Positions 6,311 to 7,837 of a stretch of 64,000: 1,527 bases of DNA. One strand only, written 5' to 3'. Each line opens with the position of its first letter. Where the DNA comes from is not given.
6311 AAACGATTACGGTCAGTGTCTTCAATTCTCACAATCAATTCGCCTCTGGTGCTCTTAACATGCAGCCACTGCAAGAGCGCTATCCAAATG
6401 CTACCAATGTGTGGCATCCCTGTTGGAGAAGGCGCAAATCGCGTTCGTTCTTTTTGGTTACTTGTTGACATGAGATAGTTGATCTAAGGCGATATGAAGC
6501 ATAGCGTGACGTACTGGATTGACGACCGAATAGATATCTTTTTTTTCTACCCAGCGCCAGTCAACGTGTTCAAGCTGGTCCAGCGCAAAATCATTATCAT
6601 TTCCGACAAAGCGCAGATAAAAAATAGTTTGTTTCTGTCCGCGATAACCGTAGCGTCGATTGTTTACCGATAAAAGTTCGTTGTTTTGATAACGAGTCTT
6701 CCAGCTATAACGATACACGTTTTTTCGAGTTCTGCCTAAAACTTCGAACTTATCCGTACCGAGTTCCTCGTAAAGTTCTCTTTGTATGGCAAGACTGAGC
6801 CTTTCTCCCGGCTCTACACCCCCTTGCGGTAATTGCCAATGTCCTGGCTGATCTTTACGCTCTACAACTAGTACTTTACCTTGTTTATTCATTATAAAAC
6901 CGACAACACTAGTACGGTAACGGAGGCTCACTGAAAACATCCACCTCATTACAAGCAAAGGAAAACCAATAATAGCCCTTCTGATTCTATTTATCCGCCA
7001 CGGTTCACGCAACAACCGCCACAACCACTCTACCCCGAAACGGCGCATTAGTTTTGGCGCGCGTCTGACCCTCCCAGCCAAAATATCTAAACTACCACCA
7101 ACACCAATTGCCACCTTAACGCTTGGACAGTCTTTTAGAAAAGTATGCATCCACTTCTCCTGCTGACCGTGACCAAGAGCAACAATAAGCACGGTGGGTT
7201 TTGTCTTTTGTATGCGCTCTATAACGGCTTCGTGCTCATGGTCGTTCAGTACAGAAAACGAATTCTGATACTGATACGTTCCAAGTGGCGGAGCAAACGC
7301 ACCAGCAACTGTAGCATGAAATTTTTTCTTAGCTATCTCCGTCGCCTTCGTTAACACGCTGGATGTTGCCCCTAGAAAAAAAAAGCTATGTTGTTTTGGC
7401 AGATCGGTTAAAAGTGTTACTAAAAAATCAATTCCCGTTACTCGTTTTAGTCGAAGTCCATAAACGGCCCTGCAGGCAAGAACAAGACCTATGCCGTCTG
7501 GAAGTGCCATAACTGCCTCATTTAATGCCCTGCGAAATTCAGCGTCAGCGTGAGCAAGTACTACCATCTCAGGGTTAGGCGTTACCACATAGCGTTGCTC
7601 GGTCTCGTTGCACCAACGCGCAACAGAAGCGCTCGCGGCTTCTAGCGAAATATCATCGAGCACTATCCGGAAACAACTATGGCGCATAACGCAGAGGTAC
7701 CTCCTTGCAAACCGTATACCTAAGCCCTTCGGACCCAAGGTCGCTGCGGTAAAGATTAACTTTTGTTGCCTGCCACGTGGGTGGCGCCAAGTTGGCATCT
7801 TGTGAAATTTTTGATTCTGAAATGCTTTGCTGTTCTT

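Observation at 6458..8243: WecB/TagA-family glycosyltransferase fused to a NUDIX hydrolase, adjacent to a ThpR-like 2H phosphoesterase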

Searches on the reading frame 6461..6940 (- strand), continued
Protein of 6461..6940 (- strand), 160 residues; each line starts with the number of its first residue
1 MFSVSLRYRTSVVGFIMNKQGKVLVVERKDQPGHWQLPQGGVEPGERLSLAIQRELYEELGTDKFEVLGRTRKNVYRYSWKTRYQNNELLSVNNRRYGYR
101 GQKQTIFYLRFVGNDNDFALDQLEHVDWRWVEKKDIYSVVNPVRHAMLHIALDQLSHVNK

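Call 64: find_encoding_contigs(protein=P0137, flank=6000, max_places=2)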
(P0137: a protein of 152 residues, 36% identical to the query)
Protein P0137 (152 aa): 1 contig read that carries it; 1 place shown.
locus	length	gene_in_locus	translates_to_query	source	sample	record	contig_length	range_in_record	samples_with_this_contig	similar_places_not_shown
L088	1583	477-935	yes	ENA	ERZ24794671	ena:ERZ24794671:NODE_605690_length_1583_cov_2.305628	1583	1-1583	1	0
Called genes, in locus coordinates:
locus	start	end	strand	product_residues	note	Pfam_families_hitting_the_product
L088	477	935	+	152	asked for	PF00293:NUDIX, PF14815:NUDIX_4 (weak)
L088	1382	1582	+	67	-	?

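Call 65: find_encoding_contigs(protein=P0172, flank=6000, max_places=2)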
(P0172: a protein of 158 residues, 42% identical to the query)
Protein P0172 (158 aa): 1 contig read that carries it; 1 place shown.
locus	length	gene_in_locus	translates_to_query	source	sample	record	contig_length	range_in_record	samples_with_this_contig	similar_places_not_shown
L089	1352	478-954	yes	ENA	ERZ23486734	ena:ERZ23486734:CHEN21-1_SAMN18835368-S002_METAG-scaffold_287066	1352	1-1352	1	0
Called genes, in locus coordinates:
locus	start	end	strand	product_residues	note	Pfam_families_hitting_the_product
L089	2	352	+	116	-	?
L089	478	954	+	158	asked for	PF00293:NUDIX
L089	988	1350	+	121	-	?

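Call 80: search_protein_families(library=padloc, proteins=[P0262], max_evalue=0.001)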
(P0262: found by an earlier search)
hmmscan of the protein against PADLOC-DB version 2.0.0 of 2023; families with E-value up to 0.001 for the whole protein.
P0262 (327 aa): 1 family
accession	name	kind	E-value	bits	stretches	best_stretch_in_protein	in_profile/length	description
PDLC04899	PDC-S07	-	3.2e-08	31.3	1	184-250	8-77/135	-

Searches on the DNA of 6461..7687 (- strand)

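Call 75: search_rna_families(sources=[L005, L006, L009, L014], threshold=gathering)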
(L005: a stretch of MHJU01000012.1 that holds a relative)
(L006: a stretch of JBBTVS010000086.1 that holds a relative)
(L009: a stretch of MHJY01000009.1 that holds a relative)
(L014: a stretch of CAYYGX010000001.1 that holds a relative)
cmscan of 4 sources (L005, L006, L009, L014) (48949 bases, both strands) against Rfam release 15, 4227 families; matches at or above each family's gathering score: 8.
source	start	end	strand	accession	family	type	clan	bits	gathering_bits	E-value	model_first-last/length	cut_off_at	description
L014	8779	8850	+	RF00005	tRNA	Gene; tRNA;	CL00001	76.3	29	4.4e-15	1-71/71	no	tRNA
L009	1804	1875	+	RF00005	tRNA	Gene; tRNA;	CL00001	72.1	29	6.3e-14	1-71/71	no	tRNA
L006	2827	2899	+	RF00005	tRNA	Gene; tRNA;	CL00001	71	29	1.3e-13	1-71/71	no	tRNA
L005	8785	8856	+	RF00005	tRNA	Gene; tRNA;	CL00001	70.4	29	1.8e-13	1-71/71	no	tRNA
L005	10625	10697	+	RF00005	tRNA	Gene; tRNA;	CL00001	65.9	29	3.2e-12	1-71/71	no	tRNA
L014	10771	10843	+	RF00005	tRNA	Gene; tRNA;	CL00001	65.9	29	3.2e-12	1-71/71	no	tRNA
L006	4080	4152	+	RF00005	tRNA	Gene; tRNA;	CL00001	63.5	29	1.5e-11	1-71/71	no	tRNA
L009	2606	2678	+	RF00005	tRNA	Gene; tRNA;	CL00001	60.2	29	1.2e-10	1-71/71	no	tRNA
